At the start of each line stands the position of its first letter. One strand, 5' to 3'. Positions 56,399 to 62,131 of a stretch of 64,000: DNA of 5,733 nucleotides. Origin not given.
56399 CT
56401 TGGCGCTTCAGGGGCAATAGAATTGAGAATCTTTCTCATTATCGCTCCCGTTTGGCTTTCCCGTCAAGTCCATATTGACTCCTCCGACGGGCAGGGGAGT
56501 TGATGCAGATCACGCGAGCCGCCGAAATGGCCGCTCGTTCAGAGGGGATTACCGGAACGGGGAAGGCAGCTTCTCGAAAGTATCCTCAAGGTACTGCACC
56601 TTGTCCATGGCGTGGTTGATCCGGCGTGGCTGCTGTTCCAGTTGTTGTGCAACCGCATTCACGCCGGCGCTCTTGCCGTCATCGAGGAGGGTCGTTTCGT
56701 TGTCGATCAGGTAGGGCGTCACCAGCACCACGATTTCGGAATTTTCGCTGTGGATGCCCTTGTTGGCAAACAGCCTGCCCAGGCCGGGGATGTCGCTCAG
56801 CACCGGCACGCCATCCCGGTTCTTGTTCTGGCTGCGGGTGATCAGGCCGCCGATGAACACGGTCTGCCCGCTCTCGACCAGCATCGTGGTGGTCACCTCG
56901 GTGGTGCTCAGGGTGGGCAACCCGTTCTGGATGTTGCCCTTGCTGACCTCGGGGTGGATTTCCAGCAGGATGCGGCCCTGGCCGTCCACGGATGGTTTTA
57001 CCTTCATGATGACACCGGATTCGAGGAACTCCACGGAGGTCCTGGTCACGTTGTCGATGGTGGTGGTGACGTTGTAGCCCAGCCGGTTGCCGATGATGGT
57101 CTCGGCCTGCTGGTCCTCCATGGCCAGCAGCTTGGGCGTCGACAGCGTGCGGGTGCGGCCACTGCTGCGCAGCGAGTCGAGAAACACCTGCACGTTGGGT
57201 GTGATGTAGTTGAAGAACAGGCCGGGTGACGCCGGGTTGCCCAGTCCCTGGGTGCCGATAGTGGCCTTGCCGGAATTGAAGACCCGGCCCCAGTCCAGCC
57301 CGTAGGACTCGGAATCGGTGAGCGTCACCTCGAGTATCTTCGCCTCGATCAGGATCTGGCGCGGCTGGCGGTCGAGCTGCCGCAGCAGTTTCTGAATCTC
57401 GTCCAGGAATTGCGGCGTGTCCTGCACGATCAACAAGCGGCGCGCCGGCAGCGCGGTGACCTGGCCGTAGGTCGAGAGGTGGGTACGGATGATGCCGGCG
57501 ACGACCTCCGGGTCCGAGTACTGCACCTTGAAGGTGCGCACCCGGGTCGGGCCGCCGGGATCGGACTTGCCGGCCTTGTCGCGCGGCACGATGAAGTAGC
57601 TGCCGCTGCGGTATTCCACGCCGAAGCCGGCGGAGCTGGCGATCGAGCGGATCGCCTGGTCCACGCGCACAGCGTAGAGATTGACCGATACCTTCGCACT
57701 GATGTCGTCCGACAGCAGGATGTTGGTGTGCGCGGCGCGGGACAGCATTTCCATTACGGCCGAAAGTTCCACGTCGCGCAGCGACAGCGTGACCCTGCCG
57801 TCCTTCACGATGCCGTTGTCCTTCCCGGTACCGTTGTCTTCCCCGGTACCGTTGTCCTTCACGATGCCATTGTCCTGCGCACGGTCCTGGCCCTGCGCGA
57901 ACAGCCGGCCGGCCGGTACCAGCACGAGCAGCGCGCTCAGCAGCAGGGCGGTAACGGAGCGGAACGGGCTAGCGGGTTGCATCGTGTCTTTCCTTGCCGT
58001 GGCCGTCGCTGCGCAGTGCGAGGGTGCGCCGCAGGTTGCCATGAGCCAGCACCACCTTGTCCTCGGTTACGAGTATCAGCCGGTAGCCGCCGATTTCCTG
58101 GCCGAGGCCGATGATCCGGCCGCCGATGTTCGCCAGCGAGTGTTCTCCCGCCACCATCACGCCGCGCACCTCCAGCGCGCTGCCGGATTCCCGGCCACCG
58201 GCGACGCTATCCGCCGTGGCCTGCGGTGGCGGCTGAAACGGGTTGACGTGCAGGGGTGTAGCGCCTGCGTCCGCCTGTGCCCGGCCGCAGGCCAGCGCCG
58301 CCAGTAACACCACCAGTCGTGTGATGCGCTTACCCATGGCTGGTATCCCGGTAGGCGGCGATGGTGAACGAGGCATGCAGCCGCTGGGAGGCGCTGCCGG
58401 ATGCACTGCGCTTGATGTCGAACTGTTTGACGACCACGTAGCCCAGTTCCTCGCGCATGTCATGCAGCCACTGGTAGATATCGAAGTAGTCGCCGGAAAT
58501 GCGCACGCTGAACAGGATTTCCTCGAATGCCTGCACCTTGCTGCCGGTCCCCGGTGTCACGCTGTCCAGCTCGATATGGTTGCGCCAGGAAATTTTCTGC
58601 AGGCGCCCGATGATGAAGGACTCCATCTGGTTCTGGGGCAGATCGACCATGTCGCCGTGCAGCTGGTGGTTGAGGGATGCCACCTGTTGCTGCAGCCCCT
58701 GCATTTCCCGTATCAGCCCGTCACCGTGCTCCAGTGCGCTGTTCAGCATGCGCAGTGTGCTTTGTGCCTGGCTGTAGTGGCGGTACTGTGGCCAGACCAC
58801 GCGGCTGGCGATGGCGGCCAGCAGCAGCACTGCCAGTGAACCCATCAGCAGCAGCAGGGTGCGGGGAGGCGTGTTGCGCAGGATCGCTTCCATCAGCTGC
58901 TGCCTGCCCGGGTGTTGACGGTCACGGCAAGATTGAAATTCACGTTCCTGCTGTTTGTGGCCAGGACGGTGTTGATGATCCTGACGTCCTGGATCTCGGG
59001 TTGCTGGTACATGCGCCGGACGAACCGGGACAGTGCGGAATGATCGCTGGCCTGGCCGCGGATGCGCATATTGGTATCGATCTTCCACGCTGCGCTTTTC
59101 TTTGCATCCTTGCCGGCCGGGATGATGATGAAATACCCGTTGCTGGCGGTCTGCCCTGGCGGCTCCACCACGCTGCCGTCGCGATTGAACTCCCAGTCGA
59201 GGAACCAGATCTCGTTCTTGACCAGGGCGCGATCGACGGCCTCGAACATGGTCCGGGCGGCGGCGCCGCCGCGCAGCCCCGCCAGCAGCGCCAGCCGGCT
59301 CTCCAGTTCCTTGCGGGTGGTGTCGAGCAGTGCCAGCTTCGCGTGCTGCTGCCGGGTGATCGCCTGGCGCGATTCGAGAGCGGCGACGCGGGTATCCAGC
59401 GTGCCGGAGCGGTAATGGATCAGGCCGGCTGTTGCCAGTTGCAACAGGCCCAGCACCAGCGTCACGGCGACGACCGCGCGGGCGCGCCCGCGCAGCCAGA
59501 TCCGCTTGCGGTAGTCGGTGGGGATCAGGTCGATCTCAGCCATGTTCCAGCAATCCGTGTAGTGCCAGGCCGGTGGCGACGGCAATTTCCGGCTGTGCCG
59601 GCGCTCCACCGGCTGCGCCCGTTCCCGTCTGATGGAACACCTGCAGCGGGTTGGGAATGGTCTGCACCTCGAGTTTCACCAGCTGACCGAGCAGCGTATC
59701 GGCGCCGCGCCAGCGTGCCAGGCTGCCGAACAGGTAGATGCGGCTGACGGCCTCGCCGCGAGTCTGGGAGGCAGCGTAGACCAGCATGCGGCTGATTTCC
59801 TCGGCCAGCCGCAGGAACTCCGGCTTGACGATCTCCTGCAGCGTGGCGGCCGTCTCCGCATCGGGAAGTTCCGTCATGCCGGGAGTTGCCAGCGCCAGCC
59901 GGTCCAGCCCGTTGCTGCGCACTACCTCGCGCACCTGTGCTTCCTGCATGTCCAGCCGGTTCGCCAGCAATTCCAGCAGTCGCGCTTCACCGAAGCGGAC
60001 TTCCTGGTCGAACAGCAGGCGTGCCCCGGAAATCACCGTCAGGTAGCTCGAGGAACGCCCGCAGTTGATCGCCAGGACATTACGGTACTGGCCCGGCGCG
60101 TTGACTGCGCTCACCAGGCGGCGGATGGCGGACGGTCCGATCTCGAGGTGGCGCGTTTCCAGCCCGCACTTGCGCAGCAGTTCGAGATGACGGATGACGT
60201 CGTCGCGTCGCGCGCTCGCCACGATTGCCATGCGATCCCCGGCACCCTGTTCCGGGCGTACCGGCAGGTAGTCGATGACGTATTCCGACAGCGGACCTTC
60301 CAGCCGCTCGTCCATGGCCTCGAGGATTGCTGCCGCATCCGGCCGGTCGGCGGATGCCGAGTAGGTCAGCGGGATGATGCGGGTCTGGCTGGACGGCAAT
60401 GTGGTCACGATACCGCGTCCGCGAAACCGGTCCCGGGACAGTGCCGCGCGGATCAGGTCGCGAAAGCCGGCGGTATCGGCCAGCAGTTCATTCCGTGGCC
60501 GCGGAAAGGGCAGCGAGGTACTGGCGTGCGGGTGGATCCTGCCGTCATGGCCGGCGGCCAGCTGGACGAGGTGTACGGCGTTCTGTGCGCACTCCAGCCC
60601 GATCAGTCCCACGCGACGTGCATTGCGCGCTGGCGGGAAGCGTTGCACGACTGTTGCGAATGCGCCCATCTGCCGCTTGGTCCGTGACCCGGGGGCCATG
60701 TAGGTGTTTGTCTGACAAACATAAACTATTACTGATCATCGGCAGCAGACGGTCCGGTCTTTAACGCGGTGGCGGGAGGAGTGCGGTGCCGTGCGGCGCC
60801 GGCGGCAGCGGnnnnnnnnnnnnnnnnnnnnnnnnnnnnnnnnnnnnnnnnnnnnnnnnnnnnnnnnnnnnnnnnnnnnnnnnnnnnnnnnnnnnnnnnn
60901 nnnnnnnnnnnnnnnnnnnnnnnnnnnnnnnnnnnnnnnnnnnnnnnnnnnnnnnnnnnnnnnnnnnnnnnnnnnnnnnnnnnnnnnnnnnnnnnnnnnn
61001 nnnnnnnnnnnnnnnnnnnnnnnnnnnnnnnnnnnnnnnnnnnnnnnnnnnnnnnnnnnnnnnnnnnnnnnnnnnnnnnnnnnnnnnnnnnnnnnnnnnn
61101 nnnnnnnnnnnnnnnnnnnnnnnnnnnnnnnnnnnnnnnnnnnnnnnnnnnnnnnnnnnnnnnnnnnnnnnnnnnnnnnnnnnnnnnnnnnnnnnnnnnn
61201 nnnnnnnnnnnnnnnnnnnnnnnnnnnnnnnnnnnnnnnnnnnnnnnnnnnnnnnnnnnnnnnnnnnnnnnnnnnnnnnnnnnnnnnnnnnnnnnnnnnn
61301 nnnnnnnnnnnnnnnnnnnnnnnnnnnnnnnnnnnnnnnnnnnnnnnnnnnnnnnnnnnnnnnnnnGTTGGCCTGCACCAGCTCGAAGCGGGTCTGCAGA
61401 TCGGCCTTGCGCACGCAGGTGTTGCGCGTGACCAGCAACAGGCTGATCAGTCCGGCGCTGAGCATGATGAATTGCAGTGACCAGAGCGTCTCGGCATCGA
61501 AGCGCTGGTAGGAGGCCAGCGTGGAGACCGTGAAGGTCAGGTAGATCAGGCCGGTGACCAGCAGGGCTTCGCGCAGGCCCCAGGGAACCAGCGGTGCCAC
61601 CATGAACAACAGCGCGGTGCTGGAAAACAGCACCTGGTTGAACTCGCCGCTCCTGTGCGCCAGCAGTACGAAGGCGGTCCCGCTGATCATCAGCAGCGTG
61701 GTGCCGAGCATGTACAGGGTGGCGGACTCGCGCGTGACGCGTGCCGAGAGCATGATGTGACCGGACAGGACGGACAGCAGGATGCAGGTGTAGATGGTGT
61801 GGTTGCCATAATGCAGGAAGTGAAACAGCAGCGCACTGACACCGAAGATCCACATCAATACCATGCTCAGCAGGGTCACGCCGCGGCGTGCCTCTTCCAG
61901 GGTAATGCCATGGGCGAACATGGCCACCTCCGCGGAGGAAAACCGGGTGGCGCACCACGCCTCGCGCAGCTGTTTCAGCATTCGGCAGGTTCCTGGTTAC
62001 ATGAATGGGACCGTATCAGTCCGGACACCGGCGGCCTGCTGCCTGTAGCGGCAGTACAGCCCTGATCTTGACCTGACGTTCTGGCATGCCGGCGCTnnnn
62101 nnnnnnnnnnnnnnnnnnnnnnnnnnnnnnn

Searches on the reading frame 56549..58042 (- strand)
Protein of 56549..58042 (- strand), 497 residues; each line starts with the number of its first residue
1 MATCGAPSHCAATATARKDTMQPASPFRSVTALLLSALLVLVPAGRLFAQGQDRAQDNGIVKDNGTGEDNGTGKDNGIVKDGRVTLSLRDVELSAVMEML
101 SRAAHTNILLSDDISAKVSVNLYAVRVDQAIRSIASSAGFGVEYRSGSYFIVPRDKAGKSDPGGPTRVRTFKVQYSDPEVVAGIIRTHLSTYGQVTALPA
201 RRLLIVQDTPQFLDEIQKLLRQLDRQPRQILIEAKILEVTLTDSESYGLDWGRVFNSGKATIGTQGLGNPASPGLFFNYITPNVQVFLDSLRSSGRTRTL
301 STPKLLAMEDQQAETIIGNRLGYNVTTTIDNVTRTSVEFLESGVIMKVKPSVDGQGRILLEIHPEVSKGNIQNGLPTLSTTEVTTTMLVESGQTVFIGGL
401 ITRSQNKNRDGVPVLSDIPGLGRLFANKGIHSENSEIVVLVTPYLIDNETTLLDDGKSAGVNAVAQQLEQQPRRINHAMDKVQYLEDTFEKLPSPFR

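Call 3: search_protein_families(library=pfam, proteins=[window:56549-58042:-], max_evalue=0.01)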
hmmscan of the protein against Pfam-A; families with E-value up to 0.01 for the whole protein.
window:56549-58042:- (497 aa): 3 families
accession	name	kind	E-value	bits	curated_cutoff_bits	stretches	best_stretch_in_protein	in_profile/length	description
PF00263.26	Secretin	-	6.7e-40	136.9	27.5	1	291-446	2-168/169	Bacterial type II and III secretion system protein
PF03958.22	Secretin_N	-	2.2e-12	47.5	28.2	1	168-229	1-69/69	Bacterial type II/III secretion system short domain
PF07660.19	STN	-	2.2e-05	24.6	28.4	1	107-153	2-51/52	Secretin and TonB N terminus short domain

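Call 4: search_protein_families(library=ncbifam, proteins=[window:56549-58042:-], max_evalue=0.01)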
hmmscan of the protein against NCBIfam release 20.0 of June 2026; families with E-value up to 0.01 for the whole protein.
window:56549-58042:- (497 aa): 9 families
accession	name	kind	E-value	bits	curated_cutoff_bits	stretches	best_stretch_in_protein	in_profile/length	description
TIGR02515.1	IV_pilus_PilQ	subfamily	2.6e-58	198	284.35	2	285-446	262-427/428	type IV pilus secretin PilQ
TIGR02517.1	type_II_gspD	equivalog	2.4e-52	178.2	351.35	3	260-451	393-595/600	type II secretion system secretin GspD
TIGR02519.1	pilus_MshL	equivalog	8.6e-45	153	250.2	1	203-445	9-289/290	pilus (MSHA type) biogenesis protein MshL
NF007851.2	PRK10560.1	exception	4.4e-35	121.3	598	1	80-448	20-411/412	DNA uptake porin HofQ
TIGR02516.1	type_III_yscC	equivalog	2.3e-32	112.2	238.45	1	193-447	199-462/463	type III secretion system outer membrane ring subunit SctC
NF010083.0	PRK13568.1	equivalog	3.8e-32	111.6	554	1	80-447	24-418/419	DNA uptake porin HofQ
NF011873.0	PRK15346.1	equivalog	1.9e-25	89.5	524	1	196-432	239-480/499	EscC/YscC/HrcC family type III secretion system outer membrane ring protein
NF042912.1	Amuc_1098_fam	equivalog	4e-24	84.7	750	2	375-448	725-798/805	Amuc_1098 family type IV pilus outer membrane protein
TIGR02520.1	pilus_B_mal_scr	equivalog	8.4e-17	60.9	287.65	1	154-443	197-511/513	PilN family type IVB pilus formation outer membrane protein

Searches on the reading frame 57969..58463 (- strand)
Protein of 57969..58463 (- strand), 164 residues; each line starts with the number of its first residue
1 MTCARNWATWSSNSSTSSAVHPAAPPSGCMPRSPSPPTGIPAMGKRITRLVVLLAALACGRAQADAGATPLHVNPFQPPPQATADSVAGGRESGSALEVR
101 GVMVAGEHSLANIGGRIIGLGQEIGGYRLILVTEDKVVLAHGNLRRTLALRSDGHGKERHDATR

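Call 3: search_protein_families(library=pfam, proteins=[window:57969-58463:-], max_evalue=0.01)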
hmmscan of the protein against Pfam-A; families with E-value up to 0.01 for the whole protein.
window:57969-58463:- (164 aa): 0 families

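Call 4: search_protein_families(library=ncbifam, proteins=[window:57969-58463:-], max_evalue=0.01)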
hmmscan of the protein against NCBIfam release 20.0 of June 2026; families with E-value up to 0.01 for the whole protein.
window:57969-58463:- (164 aa): 1 family
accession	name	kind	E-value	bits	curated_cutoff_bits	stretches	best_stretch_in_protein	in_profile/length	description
NF041616.1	T2SS_C_SYNERG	exception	0.0019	17.6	200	1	117-162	118-163/296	type II secretion system protein GspC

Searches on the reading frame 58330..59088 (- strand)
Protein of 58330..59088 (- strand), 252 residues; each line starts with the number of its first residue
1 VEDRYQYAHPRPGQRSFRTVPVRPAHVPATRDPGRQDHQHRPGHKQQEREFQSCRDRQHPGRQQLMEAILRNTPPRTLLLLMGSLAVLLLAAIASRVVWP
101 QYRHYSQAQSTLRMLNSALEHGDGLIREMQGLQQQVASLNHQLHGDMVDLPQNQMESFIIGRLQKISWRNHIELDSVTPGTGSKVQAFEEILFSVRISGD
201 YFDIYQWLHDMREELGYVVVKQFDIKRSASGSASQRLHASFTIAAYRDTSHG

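Call 3: search_protein_families(library=pfam, proteins=[window:58330-59088:-], max_evalue=0.01)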
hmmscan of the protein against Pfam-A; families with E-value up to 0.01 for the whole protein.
window:58330-59088:- (252 aa): 2 families
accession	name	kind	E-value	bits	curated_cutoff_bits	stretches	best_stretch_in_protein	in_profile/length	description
PF04350.18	PilO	-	1.1e-08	35.8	22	1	107-247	3-142/145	Pilus assembly protein, PilO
PF10741.14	T2SSM_b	-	0.00034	20.9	21.7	1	160-247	20-111/111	Type II secretion system (T2SS), protein M subtype b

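Call 4: search_protein_families(library=ncbifam, proteins=[window:58330-59088:-], max_evalue=0.01)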
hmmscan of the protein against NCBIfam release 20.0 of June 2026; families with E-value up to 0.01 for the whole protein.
window:58330-59088:- (252 aa): 1 family
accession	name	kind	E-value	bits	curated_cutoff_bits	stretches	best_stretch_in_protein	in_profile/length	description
NF040576.1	T2SS_GspM_XpsM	equivalog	3.4e-11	43.1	60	1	84-248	6-179/180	type II secretion system protein GspM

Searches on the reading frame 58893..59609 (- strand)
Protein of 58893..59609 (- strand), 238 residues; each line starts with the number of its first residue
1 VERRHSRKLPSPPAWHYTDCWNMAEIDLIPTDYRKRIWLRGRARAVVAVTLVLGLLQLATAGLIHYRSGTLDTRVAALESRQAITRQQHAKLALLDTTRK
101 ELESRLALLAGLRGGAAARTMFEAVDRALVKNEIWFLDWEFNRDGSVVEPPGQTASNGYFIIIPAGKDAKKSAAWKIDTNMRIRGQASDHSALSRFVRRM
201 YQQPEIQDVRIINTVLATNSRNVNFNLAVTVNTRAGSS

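Call 3: search_protein_families(library=pfam, proteins=[window:58893-59609:-], max_evalue=0.01)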
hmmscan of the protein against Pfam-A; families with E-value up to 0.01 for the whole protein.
window:58893-59609:- (238 aa): 1 family
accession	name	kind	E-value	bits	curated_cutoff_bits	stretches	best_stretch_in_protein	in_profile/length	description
PF05137.18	PilN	-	2.6e-05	24.6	22.8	1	179-230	24-77/78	Fimbrial assembly protein (PilN)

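Call 4: search_protein_families(library=ncbifam, proteins=[window:58893-59609:-], max_evalue=0.01)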
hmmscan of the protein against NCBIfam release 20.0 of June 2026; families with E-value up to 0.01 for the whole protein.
window:58893-59609:- (238 aa): 0 families

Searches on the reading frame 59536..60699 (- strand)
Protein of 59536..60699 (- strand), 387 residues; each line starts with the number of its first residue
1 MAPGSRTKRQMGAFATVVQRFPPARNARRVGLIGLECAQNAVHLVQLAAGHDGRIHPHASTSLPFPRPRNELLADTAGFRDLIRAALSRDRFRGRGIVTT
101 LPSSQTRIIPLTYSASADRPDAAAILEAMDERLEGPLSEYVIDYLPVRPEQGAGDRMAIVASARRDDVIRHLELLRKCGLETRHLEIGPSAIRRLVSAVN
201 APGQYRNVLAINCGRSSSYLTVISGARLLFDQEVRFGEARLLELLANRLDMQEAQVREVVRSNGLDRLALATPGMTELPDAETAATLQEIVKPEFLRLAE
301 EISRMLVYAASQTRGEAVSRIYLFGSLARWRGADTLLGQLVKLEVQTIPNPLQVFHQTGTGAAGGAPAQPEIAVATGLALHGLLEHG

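Call 3: search_protein_families(library=pfam, proteins=[window:59536-60699:-], max_evalue=0.01)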
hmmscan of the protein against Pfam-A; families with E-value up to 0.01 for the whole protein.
window:59536-60699:- (387 aa): 1 family
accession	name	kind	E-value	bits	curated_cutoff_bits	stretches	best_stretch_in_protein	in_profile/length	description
PF11104.14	PilM_2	-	6.9e-15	55.3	27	1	34-381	1-338/340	Type IV pilus assembly protein PilM;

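Call 4: search_protein_families(library=ncbifam, proteins=[window:59536-60699:-], max_evalue=0.01)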
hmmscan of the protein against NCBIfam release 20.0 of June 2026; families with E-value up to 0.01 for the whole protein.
window:59536-60699:- (387 aa): 2 families
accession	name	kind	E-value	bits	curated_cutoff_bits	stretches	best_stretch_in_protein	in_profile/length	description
TIGR01175.1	pilM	subfamily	9.9e-25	87.3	133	1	31-382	4-347/348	type IV pilus assembly protein PilM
NF045709.1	Amuc_1101_fam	equivalog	2.1e-08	33.5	650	1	136-353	111-319/608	Amuc_1101 family PilM-like pilus complex protein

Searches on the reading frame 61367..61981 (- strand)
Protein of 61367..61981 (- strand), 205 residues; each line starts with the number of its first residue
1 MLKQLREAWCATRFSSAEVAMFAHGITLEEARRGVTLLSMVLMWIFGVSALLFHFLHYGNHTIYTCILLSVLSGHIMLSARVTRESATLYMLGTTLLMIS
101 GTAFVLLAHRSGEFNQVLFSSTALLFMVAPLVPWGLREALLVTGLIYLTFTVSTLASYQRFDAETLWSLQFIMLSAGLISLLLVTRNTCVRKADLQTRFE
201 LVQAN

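Call 84: search_protein_representatives(protein=window:61367-61981:-)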
Query: 205 residues. Proteins with E-value up to 0.001 (for the whole library): 103; up to 1e-10: 79; up to 1e-30: 46. The best 103 are listed.
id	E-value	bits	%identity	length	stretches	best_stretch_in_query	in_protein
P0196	6.2e-54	198.9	60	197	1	1-155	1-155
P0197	1.1e-49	185.1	47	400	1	6-204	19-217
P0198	2.9e-49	183.7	56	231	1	28-205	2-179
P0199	4.6e-49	183.0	47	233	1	5-201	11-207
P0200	5.6e-49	182.7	48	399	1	5-204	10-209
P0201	1.9e-48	181.0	49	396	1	6-203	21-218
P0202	3.9e-48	180.0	47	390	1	4-204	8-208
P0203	9.5e-48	178.7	48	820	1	3-203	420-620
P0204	1.4e-47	178.2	46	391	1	7-204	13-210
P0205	3.3e-47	177.0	48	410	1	2-204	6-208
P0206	8.4e-46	172.4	49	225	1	2-188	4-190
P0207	1.4e-45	171.7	48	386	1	5-204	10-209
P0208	9.7e-44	165.7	48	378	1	12-204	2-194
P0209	1.4e-43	165.2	46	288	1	3-201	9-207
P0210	4.0e-43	163.7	44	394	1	1-202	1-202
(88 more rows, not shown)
